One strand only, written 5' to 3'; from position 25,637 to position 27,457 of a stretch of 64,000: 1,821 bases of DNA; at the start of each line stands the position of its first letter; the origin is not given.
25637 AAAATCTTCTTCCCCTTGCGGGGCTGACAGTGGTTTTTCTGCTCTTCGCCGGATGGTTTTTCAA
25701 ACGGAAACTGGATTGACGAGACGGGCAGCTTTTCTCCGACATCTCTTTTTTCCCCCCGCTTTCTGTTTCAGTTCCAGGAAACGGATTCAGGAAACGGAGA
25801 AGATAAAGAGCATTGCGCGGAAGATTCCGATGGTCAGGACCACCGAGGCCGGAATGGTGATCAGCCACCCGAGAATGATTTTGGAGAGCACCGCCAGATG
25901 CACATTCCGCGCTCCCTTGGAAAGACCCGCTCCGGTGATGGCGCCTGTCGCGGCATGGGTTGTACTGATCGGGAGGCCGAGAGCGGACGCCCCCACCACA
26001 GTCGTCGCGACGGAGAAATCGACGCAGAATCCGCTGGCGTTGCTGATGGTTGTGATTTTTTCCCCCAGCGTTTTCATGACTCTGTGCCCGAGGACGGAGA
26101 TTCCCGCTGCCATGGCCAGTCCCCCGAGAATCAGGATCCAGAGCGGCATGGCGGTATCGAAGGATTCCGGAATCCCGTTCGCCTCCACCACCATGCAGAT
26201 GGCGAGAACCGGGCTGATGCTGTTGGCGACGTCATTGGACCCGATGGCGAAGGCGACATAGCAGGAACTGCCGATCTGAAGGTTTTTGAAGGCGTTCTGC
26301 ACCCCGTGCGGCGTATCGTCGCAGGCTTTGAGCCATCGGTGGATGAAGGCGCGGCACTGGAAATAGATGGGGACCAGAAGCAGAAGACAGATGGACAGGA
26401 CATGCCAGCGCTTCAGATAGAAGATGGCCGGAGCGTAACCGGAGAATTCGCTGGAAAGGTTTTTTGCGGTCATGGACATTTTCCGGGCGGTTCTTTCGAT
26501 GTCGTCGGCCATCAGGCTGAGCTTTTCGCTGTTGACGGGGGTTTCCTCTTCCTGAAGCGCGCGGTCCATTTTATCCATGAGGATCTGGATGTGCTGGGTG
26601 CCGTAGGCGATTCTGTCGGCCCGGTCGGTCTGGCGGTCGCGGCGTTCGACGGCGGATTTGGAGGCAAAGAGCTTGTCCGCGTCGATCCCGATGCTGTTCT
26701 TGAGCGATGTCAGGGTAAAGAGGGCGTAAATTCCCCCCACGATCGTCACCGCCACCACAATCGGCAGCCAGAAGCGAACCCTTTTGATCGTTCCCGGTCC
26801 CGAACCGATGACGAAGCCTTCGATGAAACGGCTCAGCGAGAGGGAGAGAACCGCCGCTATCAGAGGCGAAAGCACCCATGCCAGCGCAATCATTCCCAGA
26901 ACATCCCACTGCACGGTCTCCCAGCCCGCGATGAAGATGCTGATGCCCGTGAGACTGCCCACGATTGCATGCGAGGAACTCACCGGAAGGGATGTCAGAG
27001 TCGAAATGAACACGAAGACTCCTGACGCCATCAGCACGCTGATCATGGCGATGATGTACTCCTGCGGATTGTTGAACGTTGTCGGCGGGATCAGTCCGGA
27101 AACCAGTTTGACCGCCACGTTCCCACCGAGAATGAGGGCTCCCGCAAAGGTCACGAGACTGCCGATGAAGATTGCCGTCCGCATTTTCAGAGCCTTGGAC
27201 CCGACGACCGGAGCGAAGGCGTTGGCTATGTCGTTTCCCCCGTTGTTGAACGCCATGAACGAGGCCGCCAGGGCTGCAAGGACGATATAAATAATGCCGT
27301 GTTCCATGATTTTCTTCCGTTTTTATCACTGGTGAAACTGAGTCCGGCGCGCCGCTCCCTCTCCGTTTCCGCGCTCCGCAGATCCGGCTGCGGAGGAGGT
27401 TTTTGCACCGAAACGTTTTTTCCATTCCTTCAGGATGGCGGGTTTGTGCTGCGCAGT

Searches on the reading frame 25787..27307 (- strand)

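Call 78: search_protein_families(library=pfam, max_evalue=0.00001, proteins=[window:25787-27307:-])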
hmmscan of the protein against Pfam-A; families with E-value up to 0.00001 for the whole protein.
window:25787-27307:- (506 aa): 1 family
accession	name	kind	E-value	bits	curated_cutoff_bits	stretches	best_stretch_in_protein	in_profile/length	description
PF01384.25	PHO4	-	2.8e-94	316.4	33.7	1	22-491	1-349/350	Phosphate transporter family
